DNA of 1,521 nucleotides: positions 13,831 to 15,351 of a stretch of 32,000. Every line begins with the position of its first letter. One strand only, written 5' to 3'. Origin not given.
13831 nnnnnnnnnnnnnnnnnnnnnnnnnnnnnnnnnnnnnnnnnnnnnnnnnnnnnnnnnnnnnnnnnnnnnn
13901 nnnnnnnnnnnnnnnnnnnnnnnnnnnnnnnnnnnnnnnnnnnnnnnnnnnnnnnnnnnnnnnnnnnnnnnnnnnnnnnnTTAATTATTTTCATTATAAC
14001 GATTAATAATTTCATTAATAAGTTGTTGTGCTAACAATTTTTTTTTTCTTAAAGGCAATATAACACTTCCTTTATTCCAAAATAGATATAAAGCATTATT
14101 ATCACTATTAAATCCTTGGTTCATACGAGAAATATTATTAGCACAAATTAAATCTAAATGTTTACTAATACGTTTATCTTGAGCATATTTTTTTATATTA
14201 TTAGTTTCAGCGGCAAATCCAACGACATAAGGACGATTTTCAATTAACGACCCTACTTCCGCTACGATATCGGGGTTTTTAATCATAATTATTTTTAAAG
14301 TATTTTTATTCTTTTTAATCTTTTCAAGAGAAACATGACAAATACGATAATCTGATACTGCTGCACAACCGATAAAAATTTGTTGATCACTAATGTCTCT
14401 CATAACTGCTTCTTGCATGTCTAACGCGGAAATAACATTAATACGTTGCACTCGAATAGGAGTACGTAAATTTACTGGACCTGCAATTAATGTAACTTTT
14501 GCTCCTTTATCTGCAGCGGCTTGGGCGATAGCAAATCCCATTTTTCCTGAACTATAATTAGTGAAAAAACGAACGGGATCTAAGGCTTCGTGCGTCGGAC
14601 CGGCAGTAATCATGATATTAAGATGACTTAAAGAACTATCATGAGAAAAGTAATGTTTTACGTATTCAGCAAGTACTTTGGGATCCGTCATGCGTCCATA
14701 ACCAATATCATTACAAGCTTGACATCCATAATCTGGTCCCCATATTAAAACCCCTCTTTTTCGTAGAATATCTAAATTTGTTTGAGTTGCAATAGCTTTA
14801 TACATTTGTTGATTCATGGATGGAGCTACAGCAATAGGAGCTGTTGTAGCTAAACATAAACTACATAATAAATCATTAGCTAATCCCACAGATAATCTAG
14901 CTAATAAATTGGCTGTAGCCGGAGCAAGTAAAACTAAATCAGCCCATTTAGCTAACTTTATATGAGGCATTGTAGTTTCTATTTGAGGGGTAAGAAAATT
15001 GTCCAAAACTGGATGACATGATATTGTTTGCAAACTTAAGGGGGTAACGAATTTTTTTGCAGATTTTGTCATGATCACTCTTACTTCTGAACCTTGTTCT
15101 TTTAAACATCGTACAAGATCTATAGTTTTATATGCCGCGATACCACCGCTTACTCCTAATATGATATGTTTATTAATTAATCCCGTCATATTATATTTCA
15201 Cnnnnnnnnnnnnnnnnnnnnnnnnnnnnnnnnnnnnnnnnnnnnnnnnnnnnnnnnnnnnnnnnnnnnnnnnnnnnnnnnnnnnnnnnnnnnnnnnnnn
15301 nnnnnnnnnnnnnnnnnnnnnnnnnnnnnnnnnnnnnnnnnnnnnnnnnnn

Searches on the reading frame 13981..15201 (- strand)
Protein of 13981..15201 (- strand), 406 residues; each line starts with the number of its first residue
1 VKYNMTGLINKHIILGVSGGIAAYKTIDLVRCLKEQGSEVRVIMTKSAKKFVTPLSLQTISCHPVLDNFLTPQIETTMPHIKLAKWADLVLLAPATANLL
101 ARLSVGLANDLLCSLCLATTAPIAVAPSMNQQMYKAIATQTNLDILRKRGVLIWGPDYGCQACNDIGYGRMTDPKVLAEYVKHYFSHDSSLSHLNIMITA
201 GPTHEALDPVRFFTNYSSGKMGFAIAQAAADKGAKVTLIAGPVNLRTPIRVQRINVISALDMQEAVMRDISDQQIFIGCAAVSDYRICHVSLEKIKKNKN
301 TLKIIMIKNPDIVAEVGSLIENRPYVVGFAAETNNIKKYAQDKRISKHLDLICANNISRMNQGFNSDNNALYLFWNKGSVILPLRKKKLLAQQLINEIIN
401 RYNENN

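Call 8: find_encoding_contigs(protein=window:13981-15189:-, flank=10000, max_places=6)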
Protein window:13981-15189:- (402 aa): no gene with exactly this product is on record in the collection.

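Call 9: search_protein_families(library=ncbifam, proteins=[window:13981-15201:-])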
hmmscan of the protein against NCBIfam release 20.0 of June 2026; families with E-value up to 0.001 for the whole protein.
window:13981-15201:- (406 aa): 9 families
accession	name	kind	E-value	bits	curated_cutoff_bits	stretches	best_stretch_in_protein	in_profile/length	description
TIGR00521.1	coaBC_dfp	equivalog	2.5e-144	481.2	219.7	1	10-399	3-392/392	bifunctional phosphopantothenoylcysteine decarboxylase/phosphopantothenate--cysteine ligase CoaBC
TIGR02113.1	coaC_strep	equivalog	1.9e-45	154.8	261.4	1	11-182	1-174/177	phosphopantothenoylcysteine decarboxylase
NF005231.0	PRK06732.1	equivalog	3.7e-16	59.6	265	1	195-309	2-119/229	phosphopantothenate--cysteine ligase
TIGR02114.1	coaB_strep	equivalog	1.7e-13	50.8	217.2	1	195-309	2-119/228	phosphopantothenate--cysteine ligase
NF007199.0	PRK09620.1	equivalog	8.7e-07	28.6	248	1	195-290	5-105/229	hypothetical protein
NF033753.1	RiPP_decarbCypD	equivalog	8e-05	22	215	1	14-156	11-152/182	CypD family RiPP peptide-cysteine decarboxylase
NF004685.0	PRK06029.1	subfamily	0.00055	20.1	188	0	11-112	2-104/187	UbiX family flavin prenyltransferase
TIGR02699.1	archaeo_AfpA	hypoth_equivalog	0.00084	18.9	192.45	0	36-130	27-125/174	archaeoflavoprotein AfpA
TIGR01136.1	cysKM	subfamily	0.00097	18.6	344.15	0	197-239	44-86/299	cysteine synthase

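Call 11: find_homologous_proteins(query=window:13981-15189:-, max_evalue=1e-30)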
Query window:13981-15189:- (402 aa): 8000 proteins with E <= 1e-30 among 8000 candidates; the best 120 are listed.
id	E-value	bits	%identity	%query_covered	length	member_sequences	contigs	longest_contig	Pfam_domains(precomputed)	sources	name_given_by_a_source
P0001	1.2e-262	888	99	100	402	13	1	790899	PF04127.23,PF02441.25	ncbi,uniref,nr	ncbi:bifunctional phosphopantothenoylcysteine decarboxylase/phosphopantothenate--cysteine ligase Coa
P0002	1.9e-248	842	94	100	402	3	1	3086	PF04127.23,PF02441.25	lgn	-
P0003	1.3e-236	803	88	100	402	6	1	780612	PF04127.23,PF02441.25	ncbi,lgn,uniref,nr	ncbi:bifunctional phosphopantothenoylcysteine decarboxylase/phosphopantothenate--cysteine ligase Coa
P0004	3.0e-223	759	84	100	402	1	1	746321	PF04127.23,PF02441.25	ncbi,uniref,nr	ncbi:bifunctional phosphopantothenoylcysteine decarboxylase/phosphopantothenate--cysteine ligase Coa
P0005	1.7e-208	710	79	100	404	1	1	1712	PF04127.23,PF02441.25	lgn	-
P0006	2.5e-205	700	79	100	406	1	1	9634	PF04127.23,PF02441.25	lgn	-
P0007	2.5e-204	697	78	99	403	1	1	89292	PF04127.23,PF02441.25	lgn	-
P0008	4.0e-191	653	72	100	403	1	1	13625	PF04127.23,PF02441.25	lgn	-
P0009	1.3e-186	638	70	100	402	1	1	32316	PF04127.23,PF02441.25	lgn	-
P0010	7.2e-186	636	69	100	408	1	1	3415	PF04127.23,PF02441.25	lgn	-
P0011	2.4e-184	631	70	99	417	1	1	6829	PF04127.23,PF02441.25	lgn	-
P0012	6.4e-184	629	70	100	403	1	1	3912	PF04127.23,PF02441.25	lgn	-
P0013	7.2e-184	629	69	99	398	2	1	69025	PF04127.23,PF02441.25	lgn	-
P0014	3.1e-181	621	68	100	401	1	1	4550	PF04127.23,PF02441.25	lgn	-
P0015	2.9e-177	607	69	100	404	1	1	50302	PF04127.23,PF02441.25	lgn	-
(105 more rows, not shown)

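Call 12: find_encoding_contigs(protein=P0001, flank=6000, max_places=4)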
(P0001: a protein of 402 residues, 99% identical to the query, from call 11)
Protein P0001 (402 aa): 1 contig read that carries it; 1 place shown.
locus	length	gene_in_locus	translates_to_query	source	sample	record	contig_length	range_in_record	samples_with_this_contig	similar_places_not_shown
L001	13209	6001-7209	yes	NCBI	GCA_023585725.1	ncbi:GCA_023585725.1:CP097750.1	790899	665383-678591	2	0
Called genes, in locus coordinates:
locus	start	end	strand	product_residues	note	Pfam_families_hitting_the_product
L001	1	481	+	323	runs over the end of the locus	PF01075:Glyco_transf_9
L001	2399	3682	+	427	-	PF04413:Glycos_transf_N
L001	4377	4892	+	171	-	PF01467:CTP_transf_like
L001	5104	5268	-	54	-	PF00471:Ribosomal_L33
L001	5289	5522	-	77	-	PF00830:Ribosomal_L28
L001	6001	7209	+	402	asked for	PF02441:Flavoprotein, PF04127:DFP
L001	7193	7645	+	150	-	PF00692:dUTPase, PF22769:DCD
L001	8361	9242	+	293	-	PF03755:YicC-like_N, PF08340:YicC-like_C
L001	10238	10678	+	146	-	PF22381:Staph_reg_Sar_Rot, PF12802:MarR_2 (weak), PF01047:MarR, PF13463:HTH_27 (weak)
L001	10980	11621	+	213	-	PF00625:Guanylate_kin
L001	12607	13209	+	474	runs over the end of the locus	PF03951:Gln-synt_N, PF00120:Gln-synt_C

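Call 13: find_encoding_contigs(protein=P0003, flank=6000, max_places=4)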
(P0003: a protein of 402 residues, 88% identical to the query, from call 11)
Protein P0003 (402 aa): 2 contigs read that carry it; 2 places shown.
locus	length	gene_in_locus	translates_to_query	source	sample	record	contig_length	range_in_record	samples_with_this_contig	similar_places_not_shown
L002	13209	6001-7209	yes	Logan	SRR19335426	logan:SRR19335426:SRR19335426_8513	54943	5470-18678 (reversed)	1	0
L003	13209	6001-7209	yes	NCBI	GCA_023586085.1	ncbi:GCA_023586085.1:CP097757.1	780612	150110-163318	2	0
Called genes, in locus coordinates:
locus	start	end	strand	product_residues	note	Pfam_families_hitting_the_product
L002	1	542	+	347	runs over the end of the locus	PF01075:Glyco_transf_9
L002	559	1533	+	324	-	PF01075:Glyco_transf_9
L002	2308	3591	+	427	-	PF04413:Glycos_transf_N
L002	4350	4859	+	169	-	PF01467:CTP_transf_like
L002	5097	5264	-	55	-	PF00471:Ribosomal_L33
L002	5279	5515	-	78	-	PF00830:Ribosomal_L28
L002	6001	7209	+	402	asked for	PF02441:Flavoprotein, PF04127:DFP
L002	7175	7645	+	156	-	PF00692:dUTPase, PF22769:DCD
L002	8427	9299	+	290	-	PF03755:YicC-like_N, PF08340:YicC-like_C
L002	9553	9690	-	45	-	-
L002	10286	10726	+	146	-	PF22381:Staph_reg_Sar_Rot (weak), PF12802:MarR_2 (weak), PF01047:MarR, PF13463:HTH_27 (weak)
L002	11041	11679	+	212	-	PF00625:Guanylate_kin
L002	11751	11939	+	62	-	PF01192:RNA_pol_Rpb6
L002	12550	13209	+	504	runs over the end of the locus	PF03951:Gln-synt_N, PF00120:Gln-synt_C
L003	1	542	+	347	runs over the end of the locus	PF01075:Glyco_transf_9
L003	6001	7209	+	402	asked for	PF02441:Flavoprotein, PF04127:DFP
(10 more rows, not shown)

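Call 14: find_encoding_contigs(protein=P0004, flank=6000, max_places=4)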
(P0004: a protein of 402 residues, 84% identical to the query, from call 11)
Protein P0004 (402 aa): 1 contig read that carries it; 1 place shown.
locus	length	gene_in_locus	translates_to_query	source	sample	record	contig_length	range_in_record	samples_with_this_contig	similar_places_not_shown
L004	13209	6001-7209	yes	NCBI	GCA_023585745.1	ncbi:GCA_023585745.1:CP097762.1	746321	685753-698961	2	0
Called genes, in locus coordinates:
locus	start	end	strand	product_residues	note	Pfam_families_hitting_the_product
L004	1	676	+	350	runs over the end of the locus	PF01075:Glyco_transf_9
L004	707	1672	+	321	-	PF01075:Glyco_transf_9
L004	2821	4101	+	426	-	PF04413:Glycos_transf_N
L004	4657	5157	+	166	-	PF01467:CTP_transf_like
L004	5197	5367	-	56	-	PF00471:Ribosomal_L33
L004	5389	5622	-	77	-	PF00830:Ribosomal_L28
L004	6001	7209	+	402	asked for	PF02441:Flavoprotein, PF04127:DFP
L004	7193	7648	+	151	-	PF00692:dUTPase, PF22769:DCD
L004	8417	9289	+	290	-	PF03755:YicC-like_N, PF08340:YicC-like_C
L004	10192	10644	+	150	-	PF22381:Staph_reg_Sar_Rot (weak), PF01047:MarR, PF13463:HTH_27 (weak)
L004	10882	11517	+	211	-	PF00625:Guanylate_kin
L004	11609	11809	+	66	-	PF01192:RNA_pol_Rpb6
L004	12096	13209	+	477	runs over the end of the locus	PF03951:Gln-synt_N, PF00120:Gln-synt_C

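Call 17: find_related_loci(query=A1, collection=genome_contigs, flank=4000)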
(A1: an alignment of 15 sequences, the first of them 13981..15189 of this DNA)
Query A1 (402 aa) in genome_contigs; peptide patterns used: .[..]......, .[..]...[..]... (x = any residue, [..] = any of these).
600 stretches matched a pattern (row limit reached: there are more); 599 encode a relative of the query (tblastn E <= 1e-3); the best 80 are kept; 80 distinct loci.
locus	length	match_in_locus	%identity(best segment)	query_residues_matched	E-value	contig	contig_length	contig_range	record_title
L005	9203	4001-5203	62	1-401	6e-175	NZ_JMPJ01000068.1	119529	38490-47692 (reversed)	Ewingella americana ATCC 33852 GEAM.assembly.075, whole genome shotgun sequence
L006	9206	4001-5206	69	1-402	4e-172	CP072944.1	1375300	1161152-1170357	MAG: Sodalis sp. Ffu chromosome 1, complete sequence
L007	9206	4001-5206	60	1-402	1e-169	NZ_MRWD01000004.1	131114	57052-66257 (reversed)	Rouxiella silvae strain 213 NODE_4_covk_42.0194_covr_84.04_cutoff_49_, whole genome shotgun sequence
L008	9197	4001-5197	60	4-402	4e-168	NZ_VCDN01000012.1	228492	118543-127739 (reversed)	Xenorhabdus santafensis strain 12 WTCHG_223154_282_1_contig_12, whole genome shotgun sequence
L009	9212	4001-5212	60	1-402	1e-165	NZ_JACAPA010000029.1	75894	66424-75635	Pantoea sp. B9002 run0228_B9002_S28_L005_contig_29, whole genome shotgun sequence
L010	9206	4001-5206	60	1-402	9e-164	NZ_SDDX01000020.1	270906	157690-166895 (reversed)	Lelliottia nimipressuralis strain CCUG 25894 CCUG25894T_0000020, whole genome shotgun sequence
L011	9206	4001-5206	60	1-402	1e-161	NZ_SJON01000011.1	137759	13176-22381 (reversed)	Enterobacter quasihormaechei strain WCHEQ120003 11, whole genome shotgun sequence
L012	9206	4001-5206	60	1-402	2e-161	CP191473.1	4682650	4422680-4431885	Salmonella enterica strain s1 chromosome, complete genome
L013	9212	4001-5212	58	1-402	2e-153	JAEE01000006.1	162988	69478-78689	Phaseolibacter flectens ATCC 12775 L871DRAFT_scaffold00003.3_C, whole genome shotgun sequence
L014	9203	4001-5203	55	1-397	3e-149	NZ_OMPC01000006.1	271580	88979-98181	Aliivibrio sp. EL58 isolate Aliivibrio sp. strain EL581, whole genome shotgun sequence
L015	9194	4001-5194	59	3-401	3e-148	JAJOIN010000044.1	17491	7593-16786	MAG: Aeromonadaceae bacterium isolate S2C1553 S2CNODE_355_length_17491_cov_9.213545, whole genome shotgun sequence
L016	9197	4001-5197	55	1-400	3e-147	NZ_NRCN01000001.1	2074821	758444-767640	Aggregatibacter kilianii strain PN_528 NODE_1_length_2074821_cov_65.7166, whole genome shotgun sequence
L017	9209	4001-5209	61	1-402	1e-167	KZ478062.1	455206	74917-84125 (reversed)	Enterobacterales bacterium CwR94 genomic scaffold scf_19201_4, whole genome shotgun sequence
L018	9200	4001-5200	55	1-402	4e-146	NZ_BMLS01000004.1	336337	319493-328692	Bowmanella pacifica strain CGMCC 1.7086 sequence04, whole genome shotgun sequence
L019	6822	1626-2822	56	1-398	6e-146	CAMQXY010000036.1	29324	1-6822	MAG TPA_asm: uncultured Photobacterium sp. isolate ERR3140015_bin.1_metaWRAP_v1.3_MAG genome assembly, contig: ERZ474038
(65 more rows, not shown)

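Call 18: list_cluster_members(proteins=[P0001, P0003, P0004, P0002])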
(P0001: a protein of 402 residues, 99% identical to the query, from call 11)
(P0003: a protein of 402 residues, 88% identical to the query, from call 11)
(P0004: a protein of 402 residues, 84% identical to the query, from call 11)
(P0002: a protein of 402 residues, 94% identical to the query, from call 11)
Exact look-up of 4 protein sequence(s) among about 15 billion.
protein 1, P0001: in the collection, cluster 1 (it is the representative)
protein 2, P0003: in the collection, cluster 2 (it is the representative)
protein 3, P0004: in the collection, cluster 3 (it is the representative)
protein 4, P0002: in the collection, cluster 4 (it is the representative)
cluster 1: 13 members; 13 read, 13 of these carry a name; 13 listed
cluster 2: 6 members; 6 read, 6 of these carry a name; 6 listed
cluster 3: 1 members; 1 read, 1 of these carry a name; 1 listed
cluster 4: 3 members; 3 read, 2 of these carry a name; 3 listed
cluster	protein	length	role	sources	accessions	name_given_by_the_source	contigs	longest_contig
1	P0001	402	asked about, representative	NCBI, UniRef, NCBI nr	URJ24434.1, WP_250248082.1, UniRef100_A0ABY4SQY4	bifunctional phosphopantothenoylcysteine decarboxylase/phosphopantothenate--cysteine ... | Coenzyme A biosynthesis bifunctional protein CoaBC n=1 Tax=Candidatus Blochmanniella ...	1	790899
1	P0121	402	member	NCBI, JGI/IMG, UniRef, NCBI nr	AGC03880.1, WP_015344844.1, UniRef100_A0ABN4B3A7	Coenzyme A biosynthesis bifunctional protein CoaBC [Candidatus Blochmanniella chromaiodes ... | Coenzyme A biosynthesis bifunctional protein CoaBC n=1 Tax=Candidatus Blochmanniella ... | bifunctional phosphopantothenoylcysteine decarboxylase/phosphopantothenate--cysteine ...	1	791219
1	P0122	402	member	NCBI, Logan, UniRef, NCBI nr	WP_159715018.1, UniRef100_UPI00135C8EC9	bifunctional phosphopantothenoylcysteine decarboxylase/phosphopantothenate--cysteine ...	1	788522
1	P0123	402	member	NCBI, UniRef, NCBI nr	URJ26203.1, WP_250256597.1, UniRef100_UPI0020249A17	bifunctional phosphopantothenoylcysteine decarboxylase/phosphopantothenate--cysteine ...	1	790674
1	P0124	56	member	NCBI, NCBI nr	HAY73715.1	MAG TPA: amino acid ABC transporter substrate-binding protein, partial [Ruminococcaceae ... | amino acid ABC transporter substrate-binding protein [Oscillospiraceae bacterium]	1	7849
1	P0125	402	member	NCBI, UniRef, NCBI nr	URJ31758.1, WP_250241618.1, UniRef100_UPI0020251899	bifunctional phosphopantothenoylcysteine decarboxylase/phosphopantothenate--cysteine ...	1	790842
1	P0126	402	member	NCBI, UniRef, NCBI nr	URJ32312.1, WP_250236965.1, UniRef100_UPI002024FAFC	bifunctional phosphopantothenoylcysteine decarboxylase/phosphopantothenate--cysteine ...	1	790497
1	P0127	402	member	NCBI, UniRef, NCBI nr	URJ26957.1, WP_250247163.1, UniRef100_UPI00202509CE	bifunctional phosphopantothenoylcysteine decarboxylase/phosphopantothenate--cysteine ...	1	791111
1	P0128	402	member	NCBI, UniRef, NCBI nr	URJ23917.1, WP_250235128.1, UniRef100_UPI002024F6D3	bifunctional phosphopantothenoylcysteine decarboxylase/phosphopantothenate--cysteine ...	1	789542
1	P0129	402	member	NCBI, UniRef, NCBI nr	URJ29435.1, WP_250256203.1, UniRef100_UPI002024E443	bifunctional phosphopantothenoylcysteine decarboxylase/phosphopantothenate--cysteine ...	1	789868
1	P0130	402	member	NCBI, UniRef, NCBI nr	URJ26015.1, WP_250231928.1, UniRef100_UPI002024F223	bifunctional phosphopantothenoylcysteine decarboxylase/phosphopantothenate--cysteine ...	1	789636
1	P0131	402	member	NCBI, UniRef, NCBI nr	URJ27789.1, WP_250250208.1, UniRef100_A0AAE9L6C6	bifunctional phosphopantothenoylcysteine decarboxylase/phosphopantothenate--cysteine ... | Coenzyme A biosynthesis bifunctional protein CoaBC n=1 Tax=Candidatus Blochmanniella ...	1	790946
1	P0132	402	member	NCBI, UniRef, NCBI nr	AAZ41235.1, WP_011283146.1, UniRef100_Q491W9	4'-phosphopantothenoylcysteine decarboxylase [Candidatus Blochmanniella pennsylvanica ... | Coenzyme A biosynthesis bifunctional protein CoaBC n=1 Tax=Blochmanniella pennsylvanica ... | bifunctional phosphopantothenoylcysteine decarboxylase/phosphopantothenate--cysteine ...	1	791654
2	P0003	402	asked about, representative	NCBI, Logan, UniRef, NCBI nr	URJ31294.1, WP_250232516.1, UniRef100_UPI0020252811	bifunctional phosphopantothenoylcysteine decarboxylase/phosphopantothenate--cysteine ...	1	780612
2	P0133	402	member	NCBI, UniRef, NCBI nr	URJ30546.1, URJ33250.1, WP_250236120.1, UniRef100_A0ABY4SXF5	bifunctional phosphopantothenoylcysteine decarboxylase/phosphopantothenate--cysteine ... | Coenzyme A biosynthesis bifunctional protein CoaBC n=1 Tax=Candidatus Blochmannia vicinus ...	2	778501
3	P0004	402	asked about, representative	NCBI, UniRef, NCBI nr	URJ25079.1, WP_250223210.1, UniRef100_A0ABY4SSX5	bifunctional phosphopantothenoylcysteine decarboxylase/phosphopantothenate--cysteine ... | Coenzyme A biosynthesis bifunctional protein CoaBC n=1 Tax=Candidatus Blochmannia ...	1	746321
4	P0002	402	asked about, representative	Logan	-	-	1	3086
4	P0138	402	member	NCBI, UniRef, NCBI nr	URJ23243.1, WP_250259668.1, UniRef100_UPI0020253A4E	bifunctional phosphopantothenoylcysteine decarboxylase/phosphopantothenate--cysteine ...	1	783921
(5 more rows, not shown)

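Call 19: find_encoding_contigs(protein=P0132, flank=6000, max_places=3)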
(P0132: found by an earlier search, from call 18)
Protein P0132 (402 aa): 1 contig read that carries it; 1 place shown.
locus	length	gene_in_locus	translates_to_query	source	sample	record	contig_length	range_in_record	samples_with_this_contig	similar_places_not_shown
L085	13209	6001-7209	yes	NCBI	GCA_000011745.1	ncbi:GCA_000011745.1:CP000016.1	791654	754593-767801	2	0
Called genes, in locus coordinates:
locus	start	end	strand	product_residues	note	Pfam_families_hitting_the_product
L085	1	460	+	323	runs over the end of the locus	PF01075:Glyco_transf_9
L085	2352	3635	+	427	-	PF04413:Glycos_transf_N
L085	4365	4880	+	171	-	PF01467:CTP_transf_like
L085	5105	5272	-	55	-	PF00471:Ribosomal_L33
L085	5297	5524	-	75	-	PF00830:Ribosomal_L28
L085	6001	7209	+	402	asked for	PF02441:Flavoprotein, PF04127:DFP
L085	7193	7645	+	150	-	PF00692:dUTPase, PF22769:DCD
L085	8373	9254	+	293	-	PF03755:YicC-like_N, PF08340:YicC-like_C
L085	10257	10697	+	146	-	PF22381:Staph_reg_Sar_Rot (weak), PF12802:MarR_2 (weak), PF01047:MarR, PF13463:HTH_27 (weak)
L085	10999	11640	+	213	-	PF00625:Guanylate_kin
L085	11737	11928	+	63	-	PF01192:RNA_pol_Rpb6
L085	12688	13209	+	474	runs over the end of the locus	PF03951:Gln-synt_N, PF00120:Gln-synt_C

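Call 20: find_encoding_contigs(protein=P0121, flank=6000, max_places=3)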
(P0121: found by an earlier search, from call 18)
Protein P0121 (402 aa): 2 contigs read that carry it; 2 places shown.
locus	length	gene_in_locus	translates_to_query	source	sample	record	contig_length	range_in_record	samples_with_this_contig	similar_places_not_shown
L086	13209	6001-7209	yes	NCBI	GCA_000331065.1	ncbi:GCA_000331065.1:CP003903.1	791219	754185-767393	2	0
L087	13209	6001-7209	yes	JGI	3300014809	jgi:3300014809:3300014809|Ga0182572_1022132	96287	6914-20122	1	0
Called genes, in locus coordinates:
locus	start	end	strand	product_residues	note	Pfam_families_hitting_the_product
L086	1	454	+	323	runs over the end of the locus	PF01075:Glyco_transf_9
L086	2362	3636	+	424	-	PF04413:Glycos_transf_N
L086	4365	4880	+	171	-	PF01467:CTP_transf_like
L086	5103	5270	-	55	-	PF00471:Ribosomal_L33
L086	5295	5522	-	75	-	PF00830:Ribosomal_L28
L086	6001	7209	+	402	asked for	PF02441:Flavoprotein, PF04127:DFP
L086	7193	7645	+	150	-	PF00692:dUTPase, PF22769:DCD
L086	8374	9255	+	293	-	PF03755:YicC-like_N, PF08340:YicC-like_C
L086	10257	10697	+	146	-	PF22381:Staph_reg_Sar_Rot (weak), PF12802:MarR_2 (weak), PF01047:MarR, PF13463:HTH_27 (weak)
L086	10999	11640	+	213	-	PF00625:Guanylate_kin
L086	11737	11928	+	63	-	PF01192:RNA_pol_Rpb6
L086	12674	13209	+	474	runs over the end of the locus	PF03951:Gln-synt_N, PF00120:Gln-synt_C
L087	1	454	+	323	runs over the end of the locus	PF01075:Glyco_transf_9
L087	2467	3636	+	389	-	PF04413:Glycos_transf_N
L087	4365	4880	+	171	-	PF01467:CTP_transf_like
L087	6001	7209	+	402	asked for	PF02441:Flavoprotein, PF04127:DFP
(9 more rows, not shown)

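Call 24: find_encoding_contigs(protein=P0138, flank=6000, max_places=3)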
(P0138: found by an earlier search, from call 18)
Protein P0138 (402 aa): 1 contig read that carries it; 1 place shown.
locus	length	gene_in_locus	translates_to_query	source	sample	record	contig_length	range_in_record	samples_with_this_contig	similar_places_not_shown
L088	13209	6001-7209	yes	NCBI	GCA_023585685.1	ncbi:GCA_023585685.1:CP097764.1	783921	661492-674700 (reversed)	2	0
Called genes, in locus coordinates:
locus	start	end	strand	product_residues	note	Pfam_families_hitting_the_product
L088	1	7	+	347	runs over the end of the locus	PF01075:Glyco_transf_9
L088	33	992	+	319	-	PF01075:Glyco_transf_9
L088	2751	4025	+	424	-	PF04413:Glycos_transf_N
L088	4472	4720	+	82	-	PF01467:CTP_transf_like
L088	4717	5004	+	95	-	-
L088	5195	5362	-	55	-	PF00471:Ribosomal_L33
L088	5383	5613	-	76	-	PF00830:Ribosomal_L28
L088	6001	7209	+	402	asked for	PF02441:Flavoprotein, PF04127:DFP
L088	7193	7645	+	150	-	PF00692:dUTPase, PF22769:DCD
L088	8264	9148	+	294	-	PF03755:YicC-like_N, PF08340:YicC-like_C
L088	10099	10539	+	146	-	PF22381:Staph_reg_Sar_Rot (weak), PF12802:MarR_2 (weak), PF01047:MarR, PF13463:HTH_27 (weak)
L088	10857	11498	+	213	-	PF00625:Guanylate_kin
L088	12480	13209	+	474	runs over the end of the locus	PF03951:Gln-synt_N, PF00120:Gln-synt_C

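Call 25: find_encoding_contigs(protein=P0007, flank=6000, max_places=3)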
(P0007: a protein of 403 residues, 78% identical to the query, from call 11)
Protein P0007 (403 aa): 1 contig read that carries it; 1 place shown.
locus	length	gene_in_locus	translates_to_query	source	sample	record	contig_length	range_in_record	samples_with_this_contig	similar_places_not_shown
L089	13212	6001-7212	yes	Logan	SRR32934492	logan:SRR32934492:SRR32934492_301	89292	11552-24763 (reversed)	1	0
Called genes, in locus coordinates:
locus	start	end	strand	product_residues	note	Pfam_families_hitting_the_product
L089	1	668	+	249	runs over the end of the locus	PF01075:Glyco_transf_9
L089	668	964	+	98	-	PF01075:Glyco_transf_9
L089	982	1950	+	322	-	PF01075:Glyco_transf_9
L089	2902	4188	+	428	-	PF04413:Glycos_transf_N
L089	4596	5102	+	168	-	PF01467:CTP_transf_like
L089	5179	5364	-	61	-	PF00471:Ribosomal_L33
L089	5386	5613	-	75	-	PF00830:Ribosomal_L28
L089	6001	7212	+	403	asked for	PF02441:Flavoprotein, PF04127:DFP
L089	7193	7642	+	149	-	PF00692:dUTPase, PF22769:DCD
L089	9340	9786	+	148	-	PF22381:Staph_reg_Sar_Rot (weak), PF12802:MarR_2 (faint), PF01047:MarR, PF13463:HTH_27 (weak)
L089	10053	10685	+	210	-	PF00625:Guanylate_kin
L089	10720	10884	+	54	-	PF01192:RNA_pol_Rpb6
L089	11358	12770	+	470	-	PF03951:Gln-synt_N, PF00120:Gln-synt_C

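Call 36: find_encoding_contigs(protein=P0128, flank=6000, max_places=4)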
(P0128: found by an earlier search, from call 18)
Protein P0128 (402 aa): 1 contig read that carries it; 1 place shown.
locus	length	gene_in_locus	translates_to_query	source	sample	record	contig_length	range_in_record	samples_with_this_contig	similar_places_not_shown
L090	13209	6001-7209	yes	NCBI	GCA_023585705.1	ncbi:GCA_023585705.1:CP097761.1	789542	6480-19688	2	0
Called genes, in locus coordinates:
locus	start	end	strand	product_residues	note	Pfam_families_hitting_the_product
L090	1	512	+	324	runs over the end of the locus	PF01075:Glyco_transf_9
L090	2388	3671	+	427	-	PF04413:Glycos_transf_N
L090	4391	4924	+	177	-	PF01467:CTP_transf_like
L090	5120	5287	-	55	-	PF00471:Ribosomal_L33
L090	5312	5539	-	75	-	PF00830:Ribosomal_L28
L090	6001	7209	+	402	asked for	PF02441:Flavoprotein, PF04127:DFP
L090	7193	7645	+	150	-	PF00692:dUTPase, PF22769:DCD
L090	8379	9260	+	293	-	PF03755:YicC-like_N, PF08340:YicC-like_C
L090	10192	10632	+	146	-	PF22381:Staph_reg_Sar_Rot (weak), PF12802:MarR_2 (weak), PF01047:MarR, PF13463:HTH_27 (weak)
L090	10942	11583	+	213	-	PF00625:Guanylate_kin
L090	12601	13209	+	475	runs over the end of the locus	PF03951:Gln-synt_N, PF00120:Gln-synt_C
